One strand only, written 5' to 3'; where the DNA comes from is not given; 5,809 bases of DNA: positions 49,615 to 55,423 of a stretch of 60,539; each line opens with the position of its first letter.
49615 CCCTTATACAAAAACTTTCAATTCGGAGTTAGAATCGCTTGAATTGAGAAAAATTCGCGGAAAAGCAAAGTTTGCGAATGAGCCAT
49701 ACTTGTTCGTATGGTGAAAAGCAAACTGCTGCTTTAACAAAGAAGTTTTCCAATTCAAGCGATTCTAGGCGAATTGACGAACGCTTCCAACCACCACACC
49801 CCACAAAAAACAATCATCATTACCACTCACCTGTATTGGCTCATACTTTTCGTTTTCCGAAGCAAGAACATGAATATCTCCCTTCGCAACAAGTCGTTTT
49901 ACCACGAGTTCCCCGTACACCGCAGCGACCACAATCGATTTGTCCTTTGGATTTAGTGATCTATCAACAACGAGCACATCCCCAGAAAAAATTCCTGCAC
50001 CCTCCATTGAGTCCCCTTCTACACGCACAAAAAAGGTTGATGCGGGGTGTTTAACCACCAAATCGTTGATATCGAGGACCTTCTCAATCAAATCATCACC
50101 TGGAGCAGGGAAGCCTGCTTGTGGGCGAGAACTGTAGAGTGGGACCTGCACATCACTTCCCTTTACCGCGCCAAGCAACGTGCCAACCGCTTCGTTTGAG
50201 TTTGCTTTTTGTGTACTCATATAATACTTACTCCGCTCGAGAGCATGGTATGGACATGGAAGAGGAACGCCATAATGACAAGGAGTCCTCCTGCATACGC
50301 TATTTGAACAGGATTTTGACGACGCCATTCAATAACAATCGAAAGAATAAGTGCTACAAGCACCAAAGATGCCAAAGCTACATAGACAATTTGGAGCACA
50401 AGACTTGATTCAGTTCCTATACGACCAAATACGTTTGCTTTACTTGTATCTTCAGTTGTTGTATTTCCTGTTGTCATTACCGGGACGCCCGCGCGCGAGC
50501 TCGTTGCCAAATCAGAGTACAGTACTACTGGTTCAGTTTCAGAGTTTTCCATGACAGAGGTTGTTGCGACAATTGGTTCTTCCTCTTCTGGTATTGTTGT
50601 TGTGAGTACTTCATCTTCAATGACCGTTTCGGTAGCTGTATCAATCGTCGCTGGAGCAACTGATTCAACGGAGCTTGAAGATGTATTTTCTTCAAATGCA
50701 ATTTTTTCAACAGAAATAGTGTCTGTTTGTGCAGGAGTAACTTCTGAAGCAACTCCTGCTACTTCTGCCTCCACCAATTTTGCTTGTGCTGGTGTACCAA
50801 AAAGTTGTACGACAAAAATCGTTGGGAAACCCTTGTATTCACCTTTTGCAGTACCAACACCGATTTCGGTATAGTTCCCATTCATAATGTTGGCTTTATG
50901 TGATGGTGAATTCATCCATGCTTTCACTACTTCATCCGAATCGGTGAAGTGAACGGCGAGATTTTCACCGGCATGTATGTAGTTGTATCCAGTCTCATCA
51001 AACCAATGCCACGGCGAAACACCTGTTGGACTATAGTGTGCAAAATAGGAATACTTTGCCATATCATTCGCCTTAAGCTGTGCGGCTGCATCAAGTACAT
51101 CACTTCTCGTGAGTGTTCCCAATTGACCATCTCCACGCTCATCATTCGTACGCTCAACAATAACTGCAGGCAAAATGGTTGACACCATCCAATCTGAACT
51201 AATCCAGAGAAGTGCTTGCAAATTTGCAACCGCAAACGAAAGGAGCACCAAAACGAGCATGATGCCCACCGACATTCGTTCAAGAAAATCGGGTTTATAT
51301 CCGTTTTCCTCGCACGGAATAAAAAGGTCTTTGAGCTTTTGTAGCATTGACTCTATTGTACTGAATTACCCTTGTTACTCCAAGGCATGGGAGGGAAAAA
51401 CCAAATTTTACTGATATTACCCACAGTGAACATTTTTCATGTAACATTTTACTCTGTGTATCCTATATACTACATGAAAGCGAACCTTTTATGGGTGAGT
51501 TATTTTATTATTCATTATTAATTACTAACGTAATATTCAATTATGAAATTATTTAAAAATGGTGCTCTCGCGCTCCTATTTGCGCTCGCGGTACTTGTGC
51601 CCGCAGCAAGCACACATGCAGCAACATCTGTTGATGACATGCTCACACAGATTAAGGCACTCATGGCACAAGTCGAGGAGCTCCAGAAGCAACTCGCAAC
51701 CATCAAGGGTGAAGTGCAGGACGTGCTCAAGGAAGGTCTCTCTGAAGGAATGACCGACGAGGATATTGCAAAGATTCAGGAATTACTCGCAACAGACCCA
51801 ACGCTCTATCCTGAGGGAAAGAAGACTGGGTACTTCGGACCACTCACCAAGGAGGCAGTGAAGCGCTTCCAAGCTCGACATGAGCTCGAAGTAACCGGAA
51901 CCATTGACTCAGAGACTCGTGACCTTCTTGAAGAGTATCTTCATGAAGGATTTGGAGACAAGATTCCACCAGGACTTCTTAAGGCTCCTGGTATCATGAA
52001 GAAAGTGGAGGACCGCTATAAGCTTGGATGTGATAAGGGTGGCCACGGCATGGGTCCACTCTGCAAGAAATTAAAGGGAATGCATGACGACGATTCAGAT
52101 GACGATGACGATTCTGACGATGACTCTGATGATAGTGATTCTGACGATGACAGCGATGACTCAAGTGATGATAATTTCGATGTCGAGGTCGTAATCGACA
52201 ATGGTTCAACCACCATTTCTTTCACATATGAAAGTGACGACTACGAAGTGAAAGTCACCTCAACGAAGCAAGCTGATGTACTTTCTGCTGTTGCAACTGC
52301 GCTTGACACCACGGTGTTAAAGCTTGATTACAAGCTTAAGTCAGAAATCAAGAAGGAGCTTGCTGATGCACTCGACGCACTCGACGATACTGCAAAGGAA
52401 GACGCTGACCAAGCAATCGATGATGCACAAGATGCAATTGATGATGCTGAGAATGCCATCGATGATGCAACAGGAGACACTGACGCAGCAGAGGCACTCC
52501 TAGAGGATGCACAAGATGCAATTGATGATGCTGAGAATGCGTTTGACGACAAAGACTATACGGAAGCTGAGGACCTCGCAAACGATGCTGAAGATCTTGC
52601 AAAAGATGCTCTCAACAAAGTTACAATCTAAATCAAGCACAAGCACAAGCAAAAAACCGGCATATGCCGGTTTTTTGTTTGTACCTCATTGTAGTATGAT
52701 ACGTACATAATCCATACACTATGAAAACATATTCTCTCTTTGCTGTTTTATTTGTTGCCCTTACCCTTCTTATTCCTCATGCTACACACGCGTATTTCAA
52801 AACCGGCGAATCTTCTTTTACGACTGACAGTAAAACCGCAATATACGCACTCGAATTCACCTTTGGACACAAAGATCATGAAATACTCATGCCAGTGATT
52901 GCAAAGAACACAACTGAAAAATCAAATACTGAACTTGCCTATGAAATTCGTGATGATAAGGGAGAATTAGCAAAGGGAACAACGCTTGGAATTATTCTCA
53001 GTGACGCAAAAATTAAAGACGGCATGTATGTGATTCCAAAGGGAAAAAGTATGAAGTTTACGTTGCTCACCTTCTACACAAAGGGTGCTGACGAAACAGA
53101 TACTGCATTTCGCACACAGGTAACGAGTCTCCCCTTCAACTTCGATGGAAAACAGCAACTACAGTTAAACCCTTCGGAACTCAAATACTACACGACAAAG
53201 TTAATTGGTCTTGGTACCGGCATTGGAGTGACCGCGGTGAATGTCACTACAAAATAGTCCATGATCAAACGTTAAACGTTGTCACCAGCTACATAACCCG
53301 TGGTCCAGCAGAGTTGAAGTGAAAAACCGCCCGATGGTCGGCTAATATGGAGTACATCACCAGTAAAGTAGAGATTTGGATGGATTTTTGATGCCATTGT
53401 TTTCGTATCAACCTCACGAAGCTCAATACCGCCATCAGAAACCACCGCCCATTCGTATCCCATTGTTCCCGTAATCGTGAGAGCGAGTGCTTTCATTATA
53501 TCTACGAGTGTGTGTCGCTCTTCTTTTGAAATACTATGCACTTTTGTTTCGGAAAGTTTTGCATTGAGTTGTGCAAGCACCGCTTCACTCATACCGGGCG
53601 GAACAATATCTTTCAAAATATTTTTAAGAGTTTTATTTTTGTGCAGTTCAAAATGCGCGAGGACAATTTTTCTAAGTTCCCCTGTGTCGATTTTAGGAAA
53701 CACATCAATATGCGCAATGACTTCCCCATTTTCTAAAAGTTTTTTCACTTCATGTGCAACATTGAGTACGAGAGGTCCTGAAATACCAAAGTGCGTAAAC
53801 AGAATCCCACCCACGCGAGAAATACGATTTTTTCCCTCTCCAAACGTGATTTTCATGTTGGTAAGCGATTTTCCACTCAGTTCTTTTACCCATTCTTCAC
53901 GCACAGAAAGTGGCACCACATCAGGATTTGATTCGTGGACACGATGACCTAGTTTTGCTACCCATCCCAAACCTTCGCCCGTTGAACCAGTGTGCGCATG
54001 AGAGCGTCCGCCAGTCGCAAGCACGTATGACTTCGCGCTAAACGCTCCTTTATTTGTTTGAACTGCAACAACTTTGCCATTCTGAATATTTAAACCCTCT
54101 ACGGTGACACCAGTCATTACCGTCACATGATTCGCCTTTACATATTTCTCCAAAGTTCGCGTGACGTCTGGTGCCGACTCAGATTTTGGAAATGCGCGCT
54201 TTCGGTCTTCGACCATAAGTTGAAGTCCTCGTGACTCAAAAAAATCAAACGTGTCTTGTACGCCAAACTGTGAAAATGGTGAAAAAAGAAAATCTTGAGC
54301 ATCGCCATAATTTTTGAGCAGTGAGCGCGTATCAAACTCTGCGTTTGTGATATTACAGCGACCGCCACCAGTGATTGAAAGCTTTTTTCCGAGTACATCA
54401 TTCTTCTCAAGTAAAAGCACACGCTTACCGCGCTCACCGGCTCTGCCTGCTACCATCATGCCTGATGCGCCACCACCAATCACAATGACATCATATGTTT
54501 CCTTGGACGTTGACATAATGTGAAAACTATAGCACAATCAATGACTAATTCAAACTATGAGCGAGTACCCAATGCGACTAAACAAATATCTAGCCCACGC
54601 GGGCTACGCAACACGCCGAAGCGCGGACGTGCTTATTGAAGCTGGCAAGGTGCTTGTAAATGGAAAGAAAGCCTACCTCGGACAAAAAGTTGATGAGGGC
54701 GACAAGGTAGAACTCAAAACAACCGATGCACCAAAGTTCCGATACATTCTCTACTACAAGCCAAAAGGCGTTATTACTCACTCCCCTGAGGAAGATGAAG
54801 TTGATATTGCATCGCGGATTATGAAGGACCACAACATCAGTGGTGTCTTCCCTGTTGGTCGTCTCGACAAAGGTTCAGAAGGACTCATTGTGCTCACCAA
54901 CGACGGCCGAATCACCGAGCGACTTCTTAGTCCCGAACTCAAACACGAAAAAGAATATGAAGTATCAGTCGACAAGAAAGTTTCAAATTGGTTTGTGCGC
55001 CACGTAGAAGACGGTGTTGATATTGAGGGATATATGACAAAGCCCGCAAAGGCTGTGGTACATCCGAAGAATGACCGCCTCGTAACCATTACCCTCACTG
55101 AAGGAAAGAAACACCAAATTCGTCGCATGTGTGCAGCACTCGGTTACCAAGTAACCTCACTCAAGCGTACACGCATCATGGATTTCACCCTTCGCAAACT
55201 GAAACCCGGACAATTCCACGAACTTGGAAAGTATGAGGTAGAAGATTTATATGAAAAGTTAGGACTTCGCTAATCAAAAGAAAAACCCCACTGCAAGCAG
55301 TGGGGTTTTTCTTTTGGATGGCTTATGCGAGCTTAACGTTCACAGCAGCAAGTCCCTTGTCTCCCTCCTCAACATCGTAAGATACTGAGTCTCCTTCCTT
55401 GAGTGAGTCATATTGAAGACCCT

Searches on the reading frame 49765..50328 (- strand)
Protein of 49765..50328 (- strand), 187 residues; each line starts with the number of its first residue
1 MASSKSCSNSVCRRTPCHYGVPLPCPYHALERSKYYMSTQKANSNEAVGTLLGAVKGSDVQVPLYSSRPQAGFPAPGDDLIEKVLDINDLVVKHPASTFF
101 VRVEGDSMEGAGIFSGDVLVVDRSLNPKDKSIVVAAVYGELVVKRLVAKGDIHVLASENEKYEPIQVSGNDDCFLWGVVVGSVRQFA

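Call 36: search_protein_families(library=pfam, proteins=[window:49765-50328:-], max_evalue=0.001)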
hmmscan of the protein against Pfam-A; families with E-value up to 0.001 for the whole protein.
window:49765-50328:- (187 aa): 1 family
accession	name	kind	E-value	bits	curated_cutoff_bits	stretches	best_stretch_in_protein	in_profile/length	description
PF00717.28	Peptidase_S24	-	1.8e-28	99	23.3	1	63-180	1-116/116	Peptidase S24-like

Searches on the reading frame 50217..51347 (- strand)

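Call 36: search_protein_families(library=pfam, proteins=[window:50217-51347:-], max_evalue=0.001)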
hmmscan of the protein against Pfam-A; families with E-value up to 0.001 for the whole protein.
window:50217-51347:- (376 aa): 1 family
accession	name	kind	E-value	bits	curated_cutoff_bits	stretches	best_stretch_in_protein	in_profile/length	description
PF00188.32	CAP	-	2.5e-17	64.2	21.1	1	65-182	2-116/117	Cysteine-rich secretory protein family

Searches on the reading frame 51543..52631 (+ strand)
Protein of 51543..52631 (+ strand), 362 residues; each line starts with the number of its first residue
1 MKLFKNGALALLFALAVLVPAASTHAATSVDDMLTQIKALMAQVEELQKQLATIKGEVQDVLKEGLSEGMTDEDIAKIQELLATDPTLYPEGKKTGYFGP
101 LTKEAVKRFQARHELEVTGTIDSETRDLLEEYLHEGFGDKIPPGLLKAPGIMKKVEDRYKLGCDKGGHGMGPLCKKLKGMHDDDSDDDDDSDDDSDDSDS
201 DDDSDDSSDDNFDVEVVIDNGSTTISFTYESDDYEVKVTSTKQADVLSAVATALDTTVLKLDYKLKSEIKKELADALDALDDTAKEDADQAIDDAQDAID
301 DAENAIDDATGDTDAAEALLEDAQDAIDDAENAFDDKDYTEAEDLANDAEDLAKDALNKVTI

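Call 36: search_protein_families(library=pfam, proteins=[window:51543-52631:+], max_evalue=0.001)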
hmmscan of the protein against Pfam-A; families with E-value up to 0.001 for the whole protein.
window:51543-52631:+ (362 aa): 1 family
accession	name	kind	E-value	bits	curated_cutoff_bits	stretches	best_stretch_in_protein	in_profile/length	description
PF01471.23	PG_binding_1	-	2.2e-14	53.8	23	1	72-129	2-57/57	Putative peptidoglycan binding domain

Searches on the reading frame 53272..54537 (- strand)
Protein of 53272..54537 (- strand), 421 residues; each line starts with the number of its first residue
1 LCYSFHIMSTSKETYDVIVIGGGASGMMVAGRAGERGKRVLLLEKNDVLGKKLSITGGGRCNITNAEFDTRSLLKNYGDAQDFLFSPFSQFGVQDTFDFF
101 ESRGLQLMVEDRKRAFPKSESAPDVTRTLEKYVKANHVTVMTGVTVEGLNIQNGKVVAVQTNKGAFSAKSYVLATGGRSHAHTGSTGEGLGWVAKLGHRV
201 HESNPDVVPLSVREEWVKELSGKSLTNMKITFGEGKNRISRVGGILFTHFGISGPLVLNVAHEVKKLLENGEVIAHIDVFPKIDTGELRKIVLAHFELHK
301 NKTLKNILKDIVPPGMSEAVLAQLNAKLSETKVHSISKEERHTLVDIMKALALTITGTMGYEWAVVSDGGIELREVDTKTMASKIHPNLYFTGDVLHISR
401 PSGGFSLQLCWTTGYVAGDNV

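Call 36: search_protein_families(library=pfam, proteins=[window:53272-54537:-], max_evalue=0.001)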
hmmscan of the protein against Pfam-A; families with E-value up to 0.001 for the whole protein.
window:53272-54537:- (421 aa): 11 families
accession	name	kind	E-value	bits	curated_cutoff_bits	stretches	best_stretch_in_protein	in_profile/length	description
PF03486.20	HI0933_like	-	1.6e-74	250.9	50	1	16-419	2-243/244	HI0933-like protein Rossmann domain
PF22780.1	HI0933_like_1st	-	8.9e-33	113.9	27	1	207-366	4-165/165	HI0933-like protein barrel and H2TH domain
PF00890.30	FAD_binding_2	-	4.3e-12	46.4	20.4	1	16-60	1-45/414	FAD binding domain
PF01266.30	DAO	-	9.7e-11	42.2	27.9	2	16-56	1-41/353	FAD dependent oxidoreductase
PF12831.13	FAD_oxidored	-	1.6e-09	38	27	1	16-176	1-145/416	FAD dependent oxidoreductase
PF07992.20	Pyr_redox_2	-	8e-09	35.8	26.1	0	108-179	170-239/291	Pyridine nucleotide-disulphide oxidoreductase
PF13738.12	Pyr_redox_3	-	8e-08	32.3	30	0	100-182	55-139/305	Pyridine nucleotide-disulphide oxidoreductase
PF00070.33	Pyr_redox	-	2.6e-07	31.5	22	0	17-51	2-36/82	Pyridine nucleotide-disulphide oxidoreductase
PF01134.28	GIDA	-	3.5e-07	30.1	22.1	0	16-46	1-32/391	Glucose inhibited division protein A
PF13450.12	NAD_binding_8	-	1.9e-05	25.3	21.9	1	19-50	1-32/68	NAD(P)-binding Rossmann-like domain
PF01494.25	FAD_binding_3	-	0.00017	21.3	22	1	15-163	2-140/349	FAD binding domain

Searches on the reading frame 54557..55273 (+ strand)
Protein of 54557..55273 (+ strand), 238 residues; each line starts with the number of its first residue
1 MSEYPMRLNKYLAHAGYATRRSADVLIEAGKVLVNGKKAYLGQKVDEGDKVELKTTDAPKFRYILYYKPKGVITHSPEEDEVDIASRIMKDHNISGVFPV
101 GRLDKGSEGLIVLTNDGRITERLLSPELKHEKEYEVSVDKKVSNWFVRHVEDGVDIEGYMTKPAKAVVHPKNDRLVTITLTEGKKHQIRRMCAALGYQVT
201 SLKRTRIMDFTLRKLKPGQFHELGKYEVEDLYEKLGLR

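Call 36: search_protein_families(library=pfam, proteins=[window:54557-55273:+], max_evalue=0.001)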
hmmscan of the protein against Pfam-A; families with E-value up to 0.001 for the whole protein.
window:54557-55273:+ (238 aa): 2 families
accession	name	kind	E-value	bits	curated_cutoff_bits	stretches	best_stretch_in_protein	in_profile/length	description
PF00849.27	PseudoU_synth_2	-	2.2e-22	80.4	26.8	1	63-194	2-152/152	RNA pseudouridylate synthase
PF01479.30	S4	-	6.1e-12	45.5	22.8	1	6-51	1-48/48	S4 domain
